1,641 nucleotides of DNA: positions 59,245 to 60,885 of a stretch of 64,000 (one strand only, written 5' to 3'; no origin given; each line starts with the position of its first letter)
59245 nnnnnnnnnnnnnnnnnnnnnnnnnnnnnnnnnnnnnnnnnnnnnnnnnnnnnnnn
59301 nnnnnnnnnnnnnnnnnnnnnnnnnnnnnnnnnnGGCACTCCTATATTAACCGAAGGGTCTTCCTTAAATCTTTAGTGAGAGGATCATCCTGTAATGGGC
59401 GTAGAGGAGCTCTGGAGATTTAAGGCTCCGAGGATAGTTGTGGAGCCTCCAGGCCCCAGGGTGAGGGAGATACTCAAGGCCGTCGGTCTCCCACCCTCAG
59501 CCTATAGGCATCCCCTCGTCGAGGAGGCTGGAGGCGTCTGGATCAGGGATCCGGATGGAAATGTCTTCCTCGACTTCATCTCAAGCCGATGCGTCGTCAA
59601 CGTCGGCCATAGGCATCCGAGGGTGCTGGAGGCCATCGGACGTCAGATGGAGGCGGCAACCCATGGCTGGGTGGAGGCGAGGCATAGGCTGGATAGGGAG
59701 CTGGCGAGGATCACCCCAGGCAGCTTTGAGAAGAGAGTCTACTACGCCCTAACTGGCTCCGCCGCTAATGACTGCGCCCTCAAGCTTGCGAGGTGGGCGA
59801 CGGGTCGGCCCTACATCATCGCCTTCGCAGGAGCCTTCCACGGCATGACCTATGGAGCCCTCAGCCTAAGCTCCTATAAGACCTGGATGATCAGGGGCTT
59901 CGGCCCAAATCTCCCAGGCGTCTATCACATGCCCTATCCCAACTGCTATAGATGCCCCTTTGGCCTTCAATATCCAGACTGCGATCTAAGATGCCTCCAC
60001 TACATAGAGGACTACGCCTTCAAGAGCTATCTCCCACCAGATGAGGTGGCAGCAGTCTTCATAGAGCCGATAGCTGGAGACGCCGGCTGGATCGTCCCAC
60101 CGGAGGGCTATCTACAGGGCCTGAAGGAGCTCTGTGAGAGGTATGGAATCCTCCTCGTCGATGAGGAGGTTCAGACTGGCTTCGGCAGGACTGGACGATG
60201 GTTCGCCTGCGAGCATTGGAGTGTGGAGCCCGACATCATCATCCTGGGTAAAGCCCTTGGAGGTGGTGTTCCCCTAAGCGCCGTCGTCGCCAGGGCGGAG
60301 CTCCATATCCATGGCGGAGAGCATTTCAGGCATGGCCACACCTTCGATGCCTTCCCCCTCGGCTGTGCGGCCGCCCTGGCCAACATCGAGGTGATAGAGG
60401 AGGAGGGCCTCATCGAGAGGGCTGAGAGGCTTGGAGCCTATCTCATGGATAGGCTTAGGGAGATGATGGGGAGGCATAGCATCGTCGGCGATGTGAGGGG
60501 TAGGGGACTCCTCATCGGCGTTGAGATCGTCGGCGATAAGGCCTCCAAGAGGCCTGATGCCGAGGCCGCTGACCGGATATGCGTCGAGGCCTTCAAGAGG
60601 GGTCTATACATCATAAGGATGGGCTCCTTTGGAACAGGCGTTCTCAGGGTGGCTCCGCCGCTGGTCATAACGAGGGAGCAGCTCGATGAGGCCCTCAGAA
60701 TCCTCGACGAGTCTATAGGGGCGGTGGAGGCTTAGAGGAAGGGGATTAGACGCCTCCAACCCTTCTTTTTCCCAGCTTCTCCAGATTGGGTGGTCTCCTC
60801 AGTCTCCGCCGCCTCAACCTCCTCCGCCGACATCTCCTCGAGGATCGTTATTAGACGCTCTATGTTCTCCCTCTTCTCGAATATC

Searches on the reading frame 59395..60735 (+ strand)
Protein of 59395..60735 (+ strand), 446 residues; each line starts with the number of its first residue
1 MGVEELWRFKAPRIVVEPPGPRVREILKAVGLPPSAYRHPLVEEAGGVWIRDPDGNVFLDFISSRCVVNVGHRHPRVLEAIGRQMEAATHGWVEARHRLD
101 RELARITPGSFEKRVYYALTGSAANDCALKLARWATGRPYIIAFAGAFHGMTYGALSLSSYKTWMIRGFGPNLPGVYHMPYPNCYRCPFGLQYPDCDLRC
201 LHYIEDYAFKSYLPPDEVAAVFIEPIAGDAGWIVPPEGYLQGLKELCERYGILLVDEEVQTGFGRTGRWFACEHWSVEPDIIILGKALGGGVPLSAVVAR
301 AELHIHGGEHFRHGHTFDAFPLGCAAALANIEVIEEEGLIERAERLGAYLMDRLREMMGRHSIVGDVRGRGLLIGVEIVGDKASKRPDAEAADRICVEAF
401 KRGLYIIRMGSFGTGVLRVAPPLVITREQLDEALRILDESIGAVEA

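Call 6: search_protein_families(library=pfam, proteins=[window:59395-60735:+])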
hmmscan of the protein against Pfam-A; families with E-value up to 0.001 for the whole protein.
window:59395-60735:+ (446 aa): 1 family
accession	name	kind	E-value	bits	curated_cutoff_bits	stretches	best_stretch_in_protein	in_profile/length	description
PF00202.27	Aminotran_3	-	2.8e-106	356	30.5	1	41-439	12-401/403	Aminotransferase class-III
